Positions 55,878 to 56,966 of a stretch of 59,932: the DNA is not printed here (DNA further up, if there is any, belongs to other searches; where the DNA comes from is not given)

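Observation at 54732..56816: terL is split into separate ATPase and nuclease genes by an unrelated 152-aa ORF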

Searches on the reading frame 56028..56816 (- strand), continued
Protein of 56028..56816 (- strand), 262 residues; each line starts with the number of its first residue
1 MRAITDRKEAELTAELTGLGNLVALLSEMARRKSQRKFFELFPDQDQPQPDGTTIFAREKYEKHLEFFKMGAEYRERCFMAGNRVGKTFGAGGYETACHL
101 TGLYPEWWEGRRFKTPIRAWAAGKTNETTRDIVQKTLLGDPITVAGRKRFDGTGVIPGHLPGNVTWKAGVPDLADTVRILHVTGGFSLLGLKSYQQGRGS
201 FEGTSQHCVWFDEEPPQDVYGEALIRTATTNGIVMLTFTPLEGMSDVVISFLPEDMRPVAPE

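Call 55: find_related_loci(query=A4, collection=genome_contigs, flank=6000)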
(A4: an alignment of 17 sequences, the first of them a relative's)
Query A4 (262 aa) in genome_contigs; peptide patterns used: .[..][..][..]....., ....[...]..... (x = any residue, [..] = any of these).
479 stretches matched a pattern; 453 encode a relative of the query (tblastn E <= 1e-3); the best 80 are kept; 80 distinct loci.
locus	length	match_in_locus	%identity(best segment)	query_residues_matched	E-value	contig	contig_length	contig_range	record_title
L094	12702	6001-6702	69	22-255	4e-114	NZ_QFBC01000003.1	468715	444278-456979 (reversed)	Metarhizobium album strain NS-104 Scaffold3, whole genome shotgun sequence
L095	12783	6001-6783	66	11-258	1e-113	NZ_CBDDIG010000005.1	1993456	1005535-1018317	MAG: Roseovarius sp. isolate fcab3373-aa6d-4bec-b16a-1d9be85aad6f contig_5, whole genome shotgun sequence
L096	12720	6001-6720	66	22-262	2e-106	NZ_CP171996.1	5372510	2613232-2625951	Aminobacter sp. UC22_36 chromosome, complete genome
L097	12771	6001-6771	62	3-259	8e-105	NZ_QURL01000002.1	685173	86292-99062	Fulvimarina endophytica strain 85 Scaffold2_1, whole genome shotgun sequence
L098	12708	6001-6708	66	21-256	2e-104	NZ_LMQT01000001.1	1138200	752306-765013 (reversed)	Aureimonas sp. Leaf454 contig_1, whole genome shotgun sequence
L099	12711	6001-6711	63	22-259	3e-102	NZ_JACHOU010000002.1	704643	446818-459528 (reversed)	Aminobacter aganoensis strain DSM 7051 Ga0373208_02, whole genome shotgun sequence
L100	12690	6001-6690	66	38-257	2e-100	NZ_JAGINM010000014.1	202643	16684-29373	Azospirillum agricola strain CC-HIH038 Ga0451084_14, whole genome shotgun sequence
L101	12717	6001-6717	62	21-260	4e-100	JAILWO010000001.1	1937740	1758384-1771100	MAG: Rhizobiaceae bacterium isolate ECS31B3 ECS31B3_1, whole genome shotgun sequence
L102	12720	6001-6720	61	12-256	2e-97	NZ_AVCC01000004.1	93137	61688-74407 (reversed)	Herminiimonas sp. CN cn_00004, whole genome shotgun sequence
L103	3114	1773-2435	67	38-258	6e-99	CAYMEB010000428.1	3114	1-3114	MAG TPA_asm: uncultured Hyphomicrobiaceae bacterium isolate SRP124364_co1_118 genome assembly, contig: NODE_42214_length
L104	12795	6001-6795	54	1-262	2e-96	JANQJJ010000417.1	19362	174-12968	MAG: Pirellulaceae bacterium isolate PL25a_bin.111 k99_318409, whole genome shotgun sequence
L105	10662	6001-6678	64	22-257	3e-95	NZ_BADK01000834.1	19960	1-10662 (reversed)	Azospirillum sp. B506, whole genome shotgun sequence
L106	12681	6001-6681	63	21-256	2e-94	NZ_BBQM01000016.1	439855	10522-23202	Cupriavidus basilensis strain KF708, whole genome shotgun sequence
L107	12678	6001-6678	64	22-257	2e-94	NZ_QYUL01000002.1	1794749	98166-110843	Azospirillum cavernae strain K2W22B-5 Segkk1, whole genome shotgun sequence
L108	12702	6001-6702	60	21-262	7e-94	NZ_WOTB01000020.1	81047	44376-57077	Acetobacter musti strain LMG 30640 contig00020, whole genome shotgun sequence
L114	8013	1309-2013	59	17-258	5e-89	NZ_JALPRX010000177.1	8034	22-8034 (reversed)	Roseomonas acroporae strain NAR14 contig177, whole genome shotgun sequence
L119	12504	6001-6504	67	87-254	3e-77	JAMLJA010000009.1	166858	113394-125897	MAG: Rhizobiaceae bacterium isolate ACE_NR_PROT6 ACE_NR_PROT6_9, whole genome shotgun sequence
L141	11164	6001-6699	50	1-252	6e-68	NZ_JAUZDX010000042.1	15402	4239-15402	Acidovorax sp. A1169 1169_42, whole genome shotgun sequence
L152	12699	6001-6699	50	1-252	5e-67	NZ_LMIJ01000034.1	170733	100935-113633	Acidovorax sp. Root219 contig_4, whole genome shotgun sequence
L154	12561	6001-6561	57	58-252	8e-67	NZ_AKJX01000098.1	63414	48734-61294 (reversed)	Acidovorax sp. CF316 PMI14_contig_371.371, whole genome shotgun sequence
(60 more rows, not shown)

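Call 72: search_protein_families(library=pfam, proteins=[L015:4734-7040:+, L016:1913-3472:+, L029:7137-9245:+, L096:8328-10694:+, L105:7678-9342:+, L105:6717-7385:+, L119:7810-8679:+, L152:6943-8025:+, L141:6922-7533:-, L064:7327-8865:-], max_evalue=0.01)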
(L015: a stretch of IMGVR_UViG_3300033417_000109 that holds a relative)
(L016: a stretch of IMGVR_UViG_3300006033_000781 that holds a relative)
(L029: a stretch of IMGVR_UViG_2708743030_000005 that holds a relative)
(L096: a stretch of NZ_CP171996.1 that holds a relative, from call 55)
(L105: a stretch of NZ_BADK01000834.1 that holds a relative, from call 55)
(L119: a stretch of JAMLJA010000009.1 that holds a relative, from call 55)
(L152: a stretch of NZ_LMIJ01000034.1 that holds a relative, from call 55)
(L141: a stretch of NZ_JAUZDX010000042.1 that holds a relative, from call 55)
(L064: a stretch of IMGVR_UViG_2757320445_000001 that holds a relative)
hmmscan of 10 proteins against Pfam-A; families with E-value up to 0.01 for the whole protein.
L015:4734-7040:+ (768 aa): 0 families

L016:1913-3472:+ (519 aa): 0 families

L029:7137-9245:+ (702 aa): 0 families

L096:8328-10694:+ (788 aa): 0 families

L105:7678-9342:+ (554 aa): 2 families
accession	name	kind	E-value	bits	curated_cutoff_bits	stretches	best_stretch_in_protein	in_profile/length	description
PF13229.12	Beta_helix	-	3.4e-05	24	25.9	1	190-338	5-146/158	Right handed beta helix region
PF12708.12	Pect-lyase_RHGA_epim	-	0.0092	16.2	27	1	89-161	5-76/213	Rhamnogalacturonase A/epimerase, pectate lyase-like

L105:6717-7385:+ (222 aa): 1 family
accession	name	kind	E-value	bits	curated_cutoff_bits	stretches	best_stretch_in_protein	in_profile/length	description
PF13876.11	Phage_gp49_66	-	3.8e-22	79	27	1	75-149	1-80/82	Phage protein (N4 Gp49/phage Sf6 gene 66) family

L119:7810-8679:+ (289 aa): 0 families

L152:6943-8025:+ (360 aa): 1 family
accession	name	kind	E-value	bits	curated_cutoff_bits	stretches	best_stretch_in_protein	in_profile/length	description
PF07799.17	DUF1643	-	3.7e-34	118.1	22.5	1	213-345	1-134/134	Protein of unknown function (DUF1643)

L141:6922-7533:- (203 aa): 2 families
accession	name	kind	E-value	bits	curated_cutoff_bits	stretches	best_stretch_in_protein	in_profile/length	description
PF13560.12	HTH_31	-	0.0001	23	27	1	22-60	2-40/64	Helix-turn-helix domain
PF01381.28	HTH_3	-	0.0067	16.9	23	0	29-61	4-38/55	Helix-turn-helix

L064:7327-8865:- (512 aa): 2 families
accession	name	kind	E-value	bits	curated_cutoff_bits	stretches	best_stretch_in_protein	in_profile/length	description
PF07804.18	HipA_C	-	2.6e-42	145.3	30.5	1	261-478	2-213/213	HipA-like C-terminal domain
PF13657.11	Couple_hipA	-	1.1e-05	26.3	22.5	1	118-210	9-98/99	HipA N-terminal domain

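Call 73: search_protein_families(library=phrogs, proteins=[L015:4734-7040:+, L016:1913-3472:+, L029:7137-9245:+, L096:8328-10694:+, L105:7678-9342:+, L119:7810-8679:+, L011:4805-5422:+, L011:5436-5792:+, L012:5037-5885:+, L099:7860-8528:+], max_evalue=0.001)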
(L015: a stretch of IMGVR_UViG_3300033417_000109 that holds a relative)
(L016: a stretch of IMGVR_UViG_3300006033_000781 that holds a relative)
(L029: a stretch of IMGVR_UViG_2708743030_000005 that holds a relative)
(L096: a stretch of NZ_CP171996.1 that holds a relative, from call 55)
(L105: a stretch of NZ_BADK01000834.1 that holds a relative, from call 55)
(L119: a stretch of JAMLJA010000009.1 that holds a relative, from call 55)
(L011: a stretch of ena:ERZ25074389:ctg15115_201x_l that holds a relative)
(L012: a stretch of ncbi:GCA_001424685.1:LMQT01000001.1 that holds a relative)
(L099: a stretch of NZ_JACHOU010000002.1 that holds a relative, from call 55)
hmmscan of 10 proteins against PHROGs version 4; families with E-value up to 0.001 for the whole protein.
L015:4734-7040:+ (768 aa): 1 family
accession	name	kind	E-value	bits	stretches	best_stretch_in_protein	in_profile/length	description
phrog_10356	-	head and packaging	1.8e-13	50.6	1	19-225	395-625/852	virion structural protein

L016:1913-3472:+ (519 aa): 0 families

L029:7137-9245:+ (702 aa): 0 families

L096:8328-10694:+ (788 aa): 3 families
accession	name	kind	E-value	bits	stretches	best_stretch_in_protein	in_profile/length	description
phrog_863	-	tail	6.2e-07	29.7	1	79-391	300-595/690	tail fiber assembly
phrog_4474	-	unknown function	5.8e-06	26.9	1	175-405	105-329/407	-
phrog_2295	-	unknown function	0.00019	21.1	1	14-513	361-873/1183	-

L105:7678-9342:+ (554 aa): 0 families

L119:7810-8679:+ (289 aa): 3 families
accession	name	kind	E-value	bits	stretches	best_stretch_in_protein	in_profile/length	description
phrog_6942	-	tail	1.4e-12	48.1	1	39-288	461-706/708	tail fiber protein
phrog_6813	-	unknown function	3.5e-10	39.8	1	92-159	166-227/907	-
phrog_24210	-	tail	0.0001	22.9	1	60-137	77-155/303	tail fiber protein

L011:4805-5422:+ (205 aa): 0 families

L011:5436-5792:+ (118 aa): 0 families

L012:5037-5885:+ (282 aa): 2 families
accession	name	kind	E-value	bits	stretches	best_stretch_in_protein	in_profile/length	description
phrog_26223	-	unknown function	2.3e-41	143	1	35-278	534-774/775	-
phrog_18498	-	unknown function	4.6e-28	98.4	1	39-276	426-669/1220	-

L099:7860-8528:+ (222 aa): 1 family
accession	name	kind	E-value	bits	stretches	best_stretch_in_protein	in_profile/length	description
phrog_10080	-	unknown function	6.3e-16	59.1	1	2-202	17-200/667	-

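Call 86: search_protein_families(library=pfam, proteins=[L001:2965-4404:+], max_evalue=0.001)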
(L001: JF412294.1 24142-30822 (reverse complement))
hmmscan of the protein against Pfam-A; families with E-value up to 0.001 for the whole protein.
L001:2965-4404:+ (480 aa): 2 families
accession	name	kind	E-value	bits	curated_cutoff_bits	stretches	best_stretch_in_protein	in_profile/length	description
PF03237.21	Terminase_6N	-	4.5e-21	75.9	22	1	61-293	1-212/215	Terminase large subunit, T4likevirus-type, N-terminal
PF17289.8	Terminase_6C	-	3.4e-08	34.1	22.6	1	320-452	13-151/155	Terminase RNaseH-like domain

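Call 89: search_dna_similar(query=window:56031-56816:-, collection=phages, mode=protein, max_rows=60, rows=spread)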
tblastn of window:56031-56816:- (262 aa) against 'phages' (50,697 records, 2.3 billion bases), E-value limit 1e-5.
Records with a match: 418; places in all: 421; records where one place covers at least 80% of the query: 169.
Best place of each record, by identity: <60% 418.
By first word of the organism name: Pseudomonas 110; Escherichia 101; Salmonella 97; Vibrio 18; Aeromonas 11; Caudoviricetes 10; Proteus 10; Enterobacteria 9; Arthrobacter 8; Cronobacter 6; and 20 more.
By host as written in the record: Escherichia coli 62; Pseudomonas aeruginosa 39; - 33; Salmonella enterica subsp. enterica serovar Typhimurium 21; Salmonella sp. 17; Pseudomonas aeruginosa PAO1 16; Salmonella enterica 11; Aeromonas hydrophila 9; and 123 more.
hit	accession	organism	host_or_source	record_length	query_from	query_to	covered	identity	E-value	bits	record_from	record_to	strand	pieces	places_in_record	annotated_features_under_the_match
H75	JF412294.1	EBPR podovirus 1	-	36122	22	262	92%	51.2%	2e-66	228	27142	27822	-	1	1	gp39: TerL | gp40: TerS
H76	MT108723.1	Pseudomonas phage Epa1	Pseudomonas sp.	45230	1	258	98%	41.1%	3e-46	171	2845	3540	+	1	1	terminase | lysozyme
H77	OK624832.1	Xanthomonas phage DES1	Xanthomonas sp.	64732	14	251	90%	43.3%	2e-31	186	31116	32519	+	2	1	hypothetical protein | large terminase protein | terminase family protein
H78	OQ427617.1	Pseudomonas phage HZ2201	Pseudomonas aeruginosa PAO1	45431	1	258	98%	39.5%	2e-44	165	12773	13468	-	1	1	terminase large subunit | lysozyme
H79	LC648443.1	Pseudomonas phage vB_PaS-HSN4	Pseudomonas aeruginosa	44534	1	258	98%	39.5%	3e-44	165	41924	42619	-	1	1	terminase large subunit | lysozyme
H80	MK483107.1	Vibrio phage vB_VpP_BA6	Vibrio parahaemolyticus 23201444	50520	11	254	93%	41.4%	2e-46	171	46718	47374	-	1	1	terminase large subunit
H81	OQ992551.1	Pseudomonas phage Teru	Pseudomonas aeruginosa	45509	1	258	98%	38.8%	2e-42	159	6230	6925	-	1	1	terminase large subunit | baseplate hub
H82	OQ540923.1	Microcystis phage MJing1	Microcystis sp.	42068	59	253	74%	50.3%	2e-52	188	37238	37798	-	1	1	terminase-like family protein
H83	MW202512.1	Caudoviricetes sp.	Manatee Spring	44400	59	254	75%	49.0%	1e-46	171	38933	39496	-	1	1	large terminase protein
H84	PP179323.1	Pseudomonas phage Lyrsu01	Pseudomonas syringae USA0011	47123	25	254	88%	41.2%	6e-45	166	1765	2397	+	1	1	terminase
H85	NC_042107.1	Pseudomonas phage NV1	Pseudomonas tolaasii NCPPB 2192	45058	22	254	89%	39.9%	1e-42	160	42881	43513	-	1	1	terminase large subunit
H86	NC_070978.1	Vibrio phage Vp_R1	Vibrio parahaemolyticus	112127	4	252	95%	34.6%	6e-31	126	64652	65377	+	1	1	terminase large subunit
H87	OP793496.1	Pseudomonas phage vB_PseudoP-SA22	Pseudomonas aeruginosa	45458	66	258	74%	43.0%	3e-42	159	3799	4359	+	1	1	terminase large subunit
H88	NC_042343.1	Pseudomonas phage PaP4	Pseudomonas aeruginosa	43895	66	258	74%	43.0%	3e-42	159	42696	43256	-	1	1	terminase large subunit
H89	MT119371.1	Pseudomonas phage oldone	Pseudomonas aeruginosa PAO1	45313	66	258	74%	43.0%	3e-42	159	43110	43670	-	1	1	terminase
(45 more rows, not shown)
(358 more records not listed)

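Call 99: search_protein_families(library=ncbifam, proteins=[window:56031-56816:-], max_evalue=0.01)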
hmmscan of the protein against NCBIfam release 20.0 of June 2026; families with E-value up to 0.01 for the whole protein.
window:56031-56816:- (262 aa): 0 families

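Call 100: search_protein_families(library=padloc, proteins=[L011:4805-5422:+, L011:5436-5792:+, L012:5037-5885:+, L010:4944-5156:+], max_evalue=0.01)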
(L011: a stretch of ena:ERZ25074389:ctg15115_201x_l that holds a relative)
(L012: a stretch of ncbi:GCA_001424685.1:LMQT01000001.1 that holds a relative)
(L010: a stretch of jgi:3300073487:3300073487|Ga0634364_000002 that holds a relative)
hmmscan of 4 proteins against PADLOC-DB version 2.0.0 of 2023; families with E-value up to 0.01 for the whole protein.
L011:4805-5422:+ (205 aa): 0 families

L011:5436-5792:+ (118 aa): 0 families

L012:5037-5885:+ (282 aa): 0 families

L010:4944-5156:+ (70 aa): 0 families

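Call 104: search_protein_families(library=pfam, proteins=[L114:2013-2567:+, L119:9800-10393:+, L022:5273-5599:+, L022:5771-6733:+, L022:7157-7774:-, L022:8421-9074:+, L022:9172-9915:-, L154:6805-7494:+, L036:5418-5942:+, L101:6717-7187:+], max_evalue=0.001)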
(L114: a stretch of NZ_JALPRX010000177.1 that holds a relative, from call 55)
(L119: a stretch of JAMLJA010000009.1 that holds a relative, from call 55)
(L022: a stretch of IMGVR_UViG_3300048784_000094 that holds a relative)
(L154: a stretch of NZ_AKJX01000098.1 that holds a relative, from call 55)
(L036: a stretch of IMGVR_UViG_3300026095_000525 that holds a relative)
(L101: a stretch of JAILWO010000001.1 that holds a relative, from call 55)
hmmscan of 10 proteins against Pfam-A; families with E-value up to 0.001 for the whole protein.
L114:2013-2567:+ (185 aa): 1 family
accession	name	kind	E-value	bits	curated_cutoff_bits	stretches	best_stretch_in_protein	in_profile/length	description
PF01844.29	HNH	-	0.00018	22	21.4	1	141-165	12-36/47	HNH endonuclease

L119:9800-10393:+ (198 aa): 1 family
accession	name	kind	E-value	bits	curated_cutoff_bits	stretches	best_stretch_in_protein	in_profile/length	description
PF14279.12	HNH_5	-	0.00054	20.3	27.5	0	160-186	11-37/56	HNH endonuclease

L022:5273-5599:+ (109 aa): 0 families

L022:5771-6733:+ (321 aa): 0 families

L022:7157-7774:- (206 aa): 1 family
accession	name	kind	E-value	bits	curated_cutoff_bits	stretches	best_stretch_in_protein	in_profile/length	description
PF02086.21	MethyltransfD12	-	0.00021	21.5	22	0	28-88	177-239/253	D12 class N6 adenine-specific DNA methyltransferase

L022:8421-9074:+ (218 aa): 1 family
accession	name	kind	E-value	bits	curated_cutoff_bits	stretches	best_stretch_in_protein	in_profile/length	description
PF00239.26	Resolvase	-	2.2e-43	148.3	23.3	1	21-156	2-144/145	Resolvase, N terminal domain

L022:9172-9915:- (248 aa): 0 families

L154:6805-7494:+ (230 aa): 0 families

L036:5418-5942:+ (175 aa): 0 families

L101:6717-7187:+ (157 aa): 0 families

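Call 105: search_protein_families(library=pfam, proteins=[L002:3460-3954:+, L002:2887-3240:+, L002:4024-5217:+], max_evalue=0.01)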
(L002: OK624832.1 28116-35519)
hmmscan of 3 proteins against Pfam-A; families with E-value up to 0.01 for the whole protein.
L002:3460-3954:+ (165 aa): 1 family
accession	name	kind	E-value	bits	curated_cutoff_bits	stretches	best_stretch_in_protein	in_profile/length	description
PF01541.30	GIY-YIG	-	6.3e-08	33.3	22.6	1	70-137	2-74/78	GIY-YIG catalytic domain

L002:2887-3240:+ (118 aa): 0 families

L002:4024-5217:+ (398 aa): 2 families
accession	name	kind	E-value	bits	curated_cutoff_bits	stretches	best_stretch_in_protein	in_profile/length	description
PF03237.21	Terminase_6N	-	3.7e-12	46.8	22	1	25-214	47-214/215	Terminase large subunit, T4likevirus-type, N-terminal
PF17289.8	Terminase_6C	-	1.6e-05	25.4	22.6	1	239-374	13-154/155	Terminase RNaseH-like domain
